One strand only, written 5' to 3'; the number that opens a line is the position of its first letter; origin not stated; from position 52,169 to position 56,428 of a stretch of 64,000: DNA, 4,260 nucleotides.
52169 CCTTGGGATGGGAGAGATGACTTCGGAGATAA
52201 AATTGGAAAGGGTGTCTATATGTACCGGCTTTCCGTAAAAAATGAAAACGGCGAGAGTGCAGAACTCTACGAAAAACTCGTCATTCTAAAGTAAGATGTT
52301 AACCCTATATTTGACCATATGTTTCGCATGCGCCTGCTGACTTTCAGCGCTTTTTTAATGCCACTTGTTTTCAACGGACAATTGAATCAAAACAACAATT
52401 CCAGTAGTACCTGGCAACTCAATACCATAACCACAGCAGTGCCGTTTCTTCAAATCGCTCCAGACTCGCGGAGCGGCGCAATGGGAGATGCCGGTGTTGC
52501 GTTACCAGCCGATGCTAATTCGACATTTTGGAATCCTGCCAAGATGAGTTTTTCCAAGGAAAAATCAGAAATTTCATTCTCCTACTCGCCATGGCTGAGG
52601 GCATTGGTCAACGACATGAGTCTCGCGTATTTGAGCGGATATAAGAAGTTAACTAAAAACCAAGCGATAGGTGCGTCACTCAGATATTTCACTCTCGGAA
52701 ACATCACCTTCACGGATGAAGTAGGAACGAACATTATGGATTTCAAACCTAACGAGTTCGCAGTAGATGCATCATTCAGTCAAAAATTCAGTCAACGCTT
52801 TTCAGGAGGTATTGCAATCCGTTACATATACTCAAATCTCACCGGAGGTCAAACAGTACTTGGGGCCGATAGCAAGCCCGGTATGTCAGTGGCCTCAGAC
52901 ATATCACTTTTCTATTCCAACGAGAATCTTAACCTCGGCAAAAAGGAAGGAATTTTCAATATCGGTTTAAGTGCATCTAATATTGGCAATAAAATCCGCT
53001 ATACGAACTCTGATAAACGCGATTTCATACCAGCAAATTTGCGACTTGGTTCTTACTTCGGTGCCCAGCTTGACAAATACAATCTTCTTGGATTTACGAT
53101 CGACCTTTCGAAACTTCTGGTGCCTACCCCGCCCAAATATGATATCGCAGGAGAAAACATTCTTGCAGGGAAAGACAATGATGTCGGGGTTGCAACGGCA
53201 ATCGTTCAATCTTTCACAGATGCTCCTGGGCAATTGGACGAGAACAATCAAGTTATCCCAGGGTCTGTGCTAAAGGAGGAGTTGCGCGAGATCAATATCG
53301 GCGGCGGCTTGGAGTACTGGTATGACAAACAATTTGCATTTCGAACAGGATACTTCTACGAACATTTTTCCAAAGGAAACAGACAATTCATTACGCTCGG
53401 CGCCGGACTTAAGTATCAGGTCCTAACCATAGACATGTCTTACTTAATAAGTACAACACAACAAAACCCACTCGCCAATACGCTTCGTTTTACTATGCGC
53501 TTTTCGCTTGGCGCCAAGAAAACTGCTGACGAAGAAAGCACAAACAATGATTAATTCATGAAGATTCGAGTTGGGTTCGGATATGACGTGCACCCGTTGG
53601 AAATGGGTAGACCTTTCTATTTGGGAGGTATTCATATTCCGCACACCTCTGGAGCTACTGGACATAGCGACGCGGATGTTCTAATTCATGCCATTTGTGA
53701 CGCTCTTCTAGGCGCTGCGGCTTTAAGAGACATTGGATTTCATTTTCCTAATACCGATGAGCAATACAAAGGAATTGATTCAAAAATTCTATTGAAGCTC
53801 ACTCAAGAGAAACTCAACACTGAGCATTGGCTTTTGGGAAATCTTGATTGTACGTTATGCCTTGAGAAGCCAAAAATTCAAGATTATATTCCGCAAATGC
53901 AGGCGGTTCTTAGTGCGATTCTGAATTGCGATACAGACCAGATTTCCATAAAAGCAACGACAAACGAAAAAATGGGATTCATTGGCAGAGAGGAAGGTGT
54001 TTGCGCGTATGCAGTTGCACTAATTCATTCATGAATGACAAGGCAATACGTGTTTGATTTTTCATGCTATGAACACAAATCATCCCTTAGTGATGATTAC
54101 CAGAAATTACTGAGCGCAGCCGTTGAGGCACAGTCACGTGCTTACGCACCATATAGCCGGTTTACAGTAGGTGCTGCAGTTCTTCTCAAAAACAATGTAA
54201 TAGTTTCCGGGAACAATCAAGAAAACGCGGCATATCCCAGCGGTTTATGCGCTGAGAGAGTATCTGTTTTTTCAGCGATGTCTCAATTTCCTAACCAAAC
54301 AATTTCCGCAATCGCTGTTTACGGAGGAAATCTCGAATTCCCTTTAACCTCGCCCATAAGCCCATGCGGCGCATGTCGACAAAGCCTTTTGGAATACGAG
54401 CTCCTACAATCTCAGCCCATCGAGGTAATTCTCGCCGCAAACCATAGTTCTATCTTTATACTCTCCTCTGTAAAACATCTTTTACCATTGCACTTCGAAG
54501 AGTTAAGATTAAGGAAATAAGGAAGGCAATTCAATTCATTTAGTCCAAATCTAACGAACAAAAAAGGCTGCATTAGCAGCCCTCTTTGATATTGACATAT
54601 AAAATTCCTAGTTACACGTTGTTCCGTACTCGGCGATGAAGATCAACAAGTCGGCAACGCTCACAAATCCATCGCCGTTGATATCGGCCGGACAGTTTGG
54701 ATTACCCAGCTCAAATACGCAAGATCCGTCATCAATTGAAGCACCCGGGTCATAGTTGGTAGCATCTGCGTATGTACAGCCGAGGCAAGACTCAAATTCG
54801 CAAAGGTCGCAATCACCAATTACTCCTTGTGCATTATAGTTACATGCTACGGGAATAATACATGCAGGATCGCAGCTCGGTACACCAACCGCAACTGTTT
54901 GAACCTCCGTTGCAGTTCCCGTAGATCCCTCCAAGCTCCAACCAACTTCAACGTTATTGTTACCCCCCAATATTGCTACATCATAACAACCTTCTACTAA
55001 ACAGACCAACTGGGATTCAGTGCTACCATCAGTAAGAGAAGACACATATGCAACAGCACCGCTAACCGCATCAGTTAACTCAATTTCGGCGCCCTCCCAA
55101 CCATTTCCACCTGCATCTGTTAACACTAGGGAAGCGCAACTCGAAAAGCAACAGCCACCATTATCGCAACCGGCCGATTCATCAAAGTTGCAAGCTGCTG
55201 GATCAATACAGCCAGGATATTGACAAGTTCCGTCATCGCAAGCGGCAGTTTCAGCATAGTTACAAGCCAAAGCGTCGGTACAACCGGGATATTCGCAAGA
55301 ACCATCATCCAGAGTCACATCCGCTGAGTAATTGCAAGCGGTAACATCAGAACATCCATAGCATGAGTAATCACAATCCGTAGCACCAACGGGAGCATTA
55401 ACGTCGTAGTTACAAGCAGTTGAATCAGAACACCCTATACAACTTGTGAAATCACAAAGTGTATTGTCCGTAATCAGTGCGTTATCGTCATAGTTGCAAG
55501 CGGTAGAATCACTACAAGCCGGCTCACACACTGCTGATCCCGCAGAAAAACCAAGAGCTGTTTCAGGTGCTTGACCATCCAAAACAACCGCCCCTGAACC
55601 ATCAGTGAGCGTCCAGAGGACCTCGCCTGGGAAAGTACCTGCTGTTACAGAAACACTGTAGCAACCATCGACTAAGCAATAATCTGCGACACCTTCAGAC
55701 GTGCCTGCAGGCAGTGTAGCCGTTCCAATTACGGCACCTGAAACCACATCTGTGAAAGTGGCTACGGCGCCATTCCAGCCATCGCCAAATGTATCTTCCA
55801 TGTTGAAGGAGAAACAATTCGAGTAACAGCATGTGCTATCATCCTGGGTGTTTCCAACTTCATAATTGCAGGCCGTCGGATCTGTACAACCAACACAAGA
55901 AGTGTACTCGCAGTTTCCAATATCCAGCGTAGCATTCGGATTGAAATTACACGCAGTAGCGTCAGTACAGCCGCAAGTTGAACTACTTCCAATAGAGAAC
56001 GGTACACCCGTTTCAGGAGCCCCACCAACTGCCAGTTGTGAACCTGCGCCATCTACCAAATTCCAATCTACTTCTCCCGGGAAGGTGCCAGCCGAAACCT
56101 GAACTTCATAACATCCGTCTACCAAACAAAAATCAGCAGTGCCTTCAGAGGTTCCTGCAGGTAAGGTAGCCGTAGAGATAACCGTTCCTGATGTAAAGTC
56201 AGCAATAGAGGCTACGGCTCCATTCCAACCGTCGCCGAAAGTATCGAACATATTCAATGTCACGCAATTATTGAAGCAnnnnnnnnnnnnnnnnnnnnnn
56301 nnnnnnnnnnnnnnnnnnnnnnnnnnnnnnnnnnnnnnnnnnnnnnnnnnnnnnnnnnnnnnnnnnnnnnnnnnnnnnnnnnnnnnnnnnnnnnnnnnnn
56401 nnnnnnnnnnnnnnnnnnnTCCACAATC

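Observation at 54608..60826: A roughly 2070-residue secreted protein built from an unusual alternating Cys-knot / GDGWNG-module grammar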

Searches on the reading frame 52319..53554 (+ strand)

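Call 56: search_protein_families(library=ncbifam, proteins=[window:52319-53554:+], max_evalue=0.001)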
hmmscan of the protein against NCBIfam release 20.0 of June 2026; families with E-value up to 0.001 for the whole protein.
window:52319-53554:+ (411 aa): 4 families
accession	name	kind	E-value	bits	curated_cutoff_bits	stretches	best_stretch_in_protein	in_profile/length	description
NF033710.1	T9SS_OM_PorV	equivalog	1.9e-139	464.9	250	1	23-396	13-366/367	type IX secretion system outer membrane channel protein PorV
NF033709.1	PorV_fam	subfamily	4.6e-119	397.8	90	1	38-396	1-325/326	PorV/PorQ family protein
NF033711.1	T9SS_PorQ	equivalog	3e-23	82.4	220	1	38-244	23-208/335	type IX secretion system protein PorQ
NF052325.1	PorVQ2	equivalog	1.6e-09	37.2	325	1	42-174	28-167/354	putative type IX sorting system protein PorV2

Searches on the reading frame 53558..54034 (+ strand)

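Call 56: search_protein_families(library=ncbifam, proteins=[window:53558-54034:+], max_evalue=0.001)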
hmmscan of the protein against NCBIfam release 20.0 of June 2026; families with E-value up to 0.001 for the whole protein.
window:53558-54034:+ (158 aa): 2 families
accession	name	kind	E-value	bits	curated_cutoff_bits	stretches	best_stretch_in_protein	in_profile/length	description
NF006899.0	PRK09382.1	equivalog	5.2e-61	206.9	417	1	2-156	225-379/387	bifunctional 2-C-methyl-D-erythritol 4-phosphate cytidylyltransferase/2-C-methyl-D-erythritol 2,4-cyclodiphosphate synthase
TIGR00151.1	ispF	equivalog_domain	5.6e-59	198.7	116.45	1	4-157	1-154/155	2-C-methyl-D-erythritol 2,4-cyclodiphosphate synthase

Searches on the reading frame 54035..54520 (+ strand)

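Call 56: search_protein_families(library=ncbifam, proteins=[window:54035-54520:+], max_evalue=0.001)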
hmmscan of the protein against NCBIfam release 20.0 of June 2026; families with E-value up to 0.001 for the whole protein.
window:54035-54520:+ (161 aa): 7 families
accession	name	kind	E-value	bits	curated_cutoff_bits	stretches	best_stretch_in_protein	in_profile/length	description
TIGR01354.1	cyt_deam_tetra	equivalog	1.8e-32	112.3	113.65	1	24-156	2-123/126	cytidine deaminase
NF004064.0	PRK05578.1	equivalog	6.9e-30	103.8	74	1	21-159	5-128/130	cytidine deaminase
NF009076.0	PRK12411.1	equivalog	1.2e-23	83.6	216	1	22-154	3-125/132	cytidine deaminase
NF006537.0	PRK09027.1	equivalog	1.2e-10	41.3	153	1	14-76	182-243/295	cytidine deaminase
TIGR01355.1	cyt_deam_dimer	equivalog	3.4e-10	39.6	275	1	17-84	169-236/283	cytidine deaminase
NF005314.0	PRK06848.1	equivalog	1.4e-08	34.9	131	1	18-155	3-135/139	cytidine deaminase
NF006155.0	PRK08298.1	equivalog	0.00013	22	129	1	23-154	5-129/136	cytidine deaminase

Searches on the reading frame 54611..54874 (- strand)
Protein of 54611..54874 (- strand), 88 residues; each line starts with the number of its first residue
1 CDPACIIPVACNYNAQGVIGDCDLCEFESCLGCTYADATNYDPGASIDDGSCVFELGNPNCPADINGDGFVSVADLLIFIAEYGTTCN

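Call 32: search_protein_families(library=pfam, proteins=[window:54611-54874:-], max_evalue=10)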
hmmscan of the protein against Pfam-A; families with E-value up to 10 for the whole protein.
seq(88 aa): 4 families
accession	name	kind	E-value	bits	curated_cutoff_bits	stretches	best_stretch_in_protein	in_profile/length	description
PF00404.24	Dockerin_1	-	0.02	15.5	22.9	1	63-80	36-53/57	Dockerin type I domain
PF13202.12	EF-hand_5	-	0.085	12.8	25.9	1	63-76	8-21/25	EF hand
PF00036.39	EF-hand_1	-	0.092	12.8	25.4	1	63-80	9-26/29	EF hand domain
PF13405.12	EF-hand_6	-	0.22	11.8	25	1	64-83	10-29/30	EF-hand domain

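Call 59: search_protein_families(library=ncbifam, proteins=[window:54611-54874:-], max_evalue=10)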
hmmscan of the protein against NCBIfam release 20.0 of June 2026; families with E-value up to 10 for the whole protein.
seq(88 aa): 1 family
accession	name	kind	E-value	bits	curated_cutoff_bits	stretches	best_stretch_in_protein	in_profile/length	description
NF041540.1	dockerin_GC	domain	0.00079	19.8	29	1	54-87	30-67/67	GC-type dockerin domain-anchored protein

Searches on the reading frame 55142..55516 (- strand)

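Call 32: search_protein_families(library=pfam, proteins=[window:55142-55516:-], max_evalue=10)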
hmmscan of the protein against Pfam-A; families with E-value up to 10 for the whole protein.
seq(125 aa): 2 families
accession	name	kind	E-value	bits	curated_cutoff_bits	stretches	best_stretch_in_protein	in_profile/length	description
PF18678.6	AOC_like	-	0.21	11.7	25.9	1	82-109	55-82/123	Allene oxide cyclase barrel like domain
PF16159.10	FOXP-CC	-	4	8.4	28.9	0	71-82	4-15/69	FOXP coiled-coil domain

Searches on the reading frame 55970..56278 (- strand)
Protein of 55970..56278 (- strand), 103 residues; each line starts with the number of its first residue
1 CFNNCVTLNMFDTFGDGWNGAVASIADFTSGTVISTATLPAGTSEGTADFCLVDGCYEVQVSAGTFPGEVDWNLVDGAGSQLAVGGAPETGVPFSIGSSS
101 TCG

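Call 32: search_protein_families(library=pfam, proteins=[window:55970-56278:-], max_evalue=10)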
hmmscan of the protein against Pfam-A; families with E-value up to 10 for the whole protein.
seq(103 aa): 0 families

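Call 60: search_protein_representatives(alignment_id=A4)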
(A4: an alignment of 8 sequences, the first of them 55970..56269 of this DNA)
Query: 8 sequences, 100 profile positions. Proteins with E-value up to 0.001 (for the whole library): 2814; up to 1e-10: 920; up to 1e-30: 128. The best 150 are listed.
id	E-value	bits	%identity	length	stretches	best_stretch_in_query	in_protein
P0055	1.1e-211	702.6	-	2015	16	4-88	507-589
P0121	2.3e-129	438.5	-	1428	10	3-88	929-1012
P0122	1.3e-110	378.4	-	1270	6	2-96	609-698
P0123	1.7e-107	368.4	-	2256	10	2-88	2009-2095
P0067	4.6e-104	357.3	-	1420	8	3-99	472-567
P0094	9.7e-97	333.8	-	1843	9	4-100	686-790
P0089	2.5e-89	310.0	-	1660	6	4-99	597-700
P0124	1.7e-88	307.3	-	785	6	3-74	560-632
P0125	1.2e-87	304.6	-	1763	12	4-88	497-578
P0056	1.7e-87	304.1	-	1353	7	5-99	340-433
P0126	3.8e-86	299.8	-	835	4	3-85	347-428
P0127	7.0e-86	299.0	-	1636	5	2-99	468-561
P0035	9.8e-85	295.3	-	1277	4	2-100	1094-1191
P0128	2.1e-72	255.7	-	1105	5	2-100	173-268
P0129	2.2e-72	255.7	-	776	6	3-79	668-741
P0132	5.3e-66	235.2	-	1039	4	4-74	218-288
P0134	3.2e-65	232.7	-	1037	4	2-78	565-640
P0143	8.7e-55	199.2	-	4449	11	4-77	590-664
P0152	8.1e-47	173.6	-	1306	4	2-99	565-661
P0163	3.7e-44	165.1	-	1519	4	3-87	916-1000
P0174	1.4e-40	153.6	-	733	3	2-95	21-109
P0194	1.5e-36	140.7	-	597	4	4-77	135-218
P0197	4.7e-36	139.1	-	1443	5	9-73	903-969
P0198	5.3e-36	138.9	-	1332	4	4-81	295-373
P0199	5.3e-36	138.9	-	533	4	6-85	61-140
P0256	9.4e-30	118.9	-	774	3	4-73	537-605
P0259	2.0e-29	117.8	-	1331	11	4-28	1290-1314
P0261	3.8e-29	116.9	-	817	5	6-82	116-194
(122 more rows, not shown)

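Call 63: search_protein_families(library=pfam, proteins=[P0132, P0134, P0152, P0174, P0198, P0261, P0259, P0194, P0199, P0256], max_evalue=0.001)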
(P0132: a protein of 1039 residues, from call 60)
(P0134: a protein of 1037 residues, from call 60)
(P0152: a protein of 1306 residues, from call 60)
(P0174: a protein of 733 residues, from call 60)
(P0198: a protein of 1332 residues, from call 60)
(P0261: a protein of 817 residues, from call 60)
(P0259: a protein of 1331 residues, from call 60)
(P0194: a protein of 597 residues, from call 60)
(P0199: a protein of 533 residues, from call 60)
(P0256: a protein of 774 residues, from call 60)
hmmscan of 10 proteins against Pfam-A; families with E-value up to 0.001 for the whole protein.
P0132 (1039 aa): 0 families

P0134 (1037 aa): 0 families

P0152 (1306 aa): 2 families
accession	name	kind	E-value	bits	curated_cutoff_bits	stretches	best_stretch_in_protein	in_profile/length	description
PF00082.27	Peptidase_S8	-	2.9e-42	145.4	21.8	1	13-261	1-276/288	Subtilase family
PF23106.1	EGF_Teneurin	-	0.00024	21.6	24.3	1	298-344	1-27/30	Teneurin-like EGF domain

P0174 (733 aa): 0 families

P0198 (1332 aa): 2 families
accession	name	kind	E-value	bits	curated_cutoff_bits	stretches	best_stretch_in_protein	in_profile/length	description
PF00082.27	Peptidase_S8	-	5e-31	108.5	21.8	1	3-200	55-269/288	Subtilase family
PF23106.1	EGF_Teneurin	-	0.00073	20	24.3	1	242-281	1-28/30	Teneurin-like EGF domain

P0261 (817 aa): 0 families

P0259 (1331 aa): 4 families
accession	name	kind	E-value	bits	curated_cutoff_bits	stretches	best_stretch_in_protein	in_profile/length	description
PF14312.12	FG-GAP_2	-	1.6e-48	163.1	23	5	21-67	3-49/49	FG-GAP repeat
PF18140.6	PCC_BT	-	3.9e-06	27.5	23.5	0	771-818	48-95/126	Propionyl-coenzyme A carboxylase BT domain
PF12282.15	GAF_PdtaS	-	4.2e-05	23.9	23.7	0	798-828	39-69/145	Histidine kinase PdtaS, GAF domain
PF02408.26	CUB_2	-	0.0009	19.5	23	0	865-896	24-55/120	CUB-like domain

P0194 (597 aa): 0 families

P0199 (533 aa): 0 families

P0256 (774 aa): 2 families
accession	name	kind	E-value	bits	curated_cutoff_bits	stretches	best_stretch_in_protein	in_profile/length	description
PF05572.19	Peptidase_M43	-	8.6e-15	55.4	23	1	183-265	68-148/152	Pregnancy-associated plasma protein-A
PF13688.12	Reprolysin_5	-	0.00049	20.8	27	0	127-238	85-182/196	Metallo-peptidase family M12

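Call 64: list_cluster_members(proteins=[P0152, P0198, P0259, P0256, P0132, P0143, P0197, P0163])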
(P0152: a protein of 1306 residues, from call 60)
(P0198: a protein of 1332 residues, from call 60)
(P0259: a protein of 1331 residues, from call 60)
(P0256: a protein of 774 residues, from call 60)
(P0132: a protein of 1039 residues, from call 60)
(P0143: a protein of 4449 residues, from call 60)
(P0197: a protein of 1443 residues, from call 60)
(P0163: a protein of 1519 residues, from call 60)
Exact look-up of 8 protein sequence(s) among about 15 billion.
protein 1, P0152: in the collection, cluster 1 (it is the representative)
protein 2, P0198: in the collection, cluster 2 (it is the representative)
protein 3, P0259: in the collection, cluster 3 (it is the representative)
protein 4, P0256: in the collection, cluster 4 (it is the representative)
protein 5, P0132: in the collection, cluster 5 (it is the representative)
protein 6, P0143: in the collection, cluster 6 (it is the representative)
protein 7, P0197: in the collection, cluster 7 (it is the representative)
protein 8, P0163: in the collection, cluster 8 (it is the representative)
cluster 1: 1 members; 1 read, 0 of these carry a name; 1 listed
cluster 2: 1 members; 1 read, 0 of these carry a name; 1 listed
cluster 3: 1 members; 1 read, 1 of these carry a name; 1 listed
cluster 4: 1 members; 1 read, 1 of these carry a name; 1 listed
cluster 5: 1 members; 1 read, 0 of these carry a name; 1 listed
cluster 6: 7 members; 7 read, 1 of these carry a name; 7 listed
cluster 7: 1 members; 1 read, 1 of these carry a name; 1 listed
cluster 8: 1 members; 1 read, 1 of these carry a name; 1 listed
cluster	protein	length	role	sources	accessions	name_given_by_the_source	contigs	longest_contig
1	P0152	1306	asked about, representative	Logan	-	-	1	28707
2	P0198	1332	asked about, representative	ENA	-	-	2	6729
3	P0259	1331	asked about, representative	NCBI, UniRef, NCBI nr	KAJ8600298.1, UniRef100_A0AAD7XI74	hypothetical protein CTAYLR_000712 [Chrysophaeum taylorii] | Uncharacterized protein n=1 Tax=Chrysophaeum taylorii TaxID=2483200 RepID=A0AAD7XI74_9STRA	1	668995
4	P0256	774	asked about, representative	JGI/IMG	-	hypothetical protein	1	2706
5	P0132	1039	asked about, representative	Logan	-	-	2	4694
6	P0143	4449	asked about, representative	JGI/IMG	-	-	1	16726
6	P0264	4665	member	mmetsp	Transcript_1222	Transcript_1222/g.1617 ORF Transcript_1222/g.1617 Transcript_1222/m.1617 type:complete ...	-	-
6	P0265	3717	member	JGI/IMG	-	-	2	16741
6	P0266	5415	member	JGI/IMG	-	-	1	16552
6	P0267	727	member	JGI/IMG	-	-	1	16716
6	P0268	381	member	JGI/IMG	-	-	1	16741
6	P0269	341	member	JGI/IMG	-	-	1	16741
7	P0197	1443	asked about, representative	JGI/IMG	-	subtilisin family serine protease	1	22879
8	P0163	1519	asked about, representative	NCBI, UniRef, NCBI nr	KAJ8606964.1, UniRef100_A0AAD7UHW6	hypothetical protein CTAYLR_009276 [Chrysophaeum taylorii] | subtilisin n=1 Tax=Chrysophaeum taylorii TaxID=2483200 RepID=A0AAD7UHW6_9STRA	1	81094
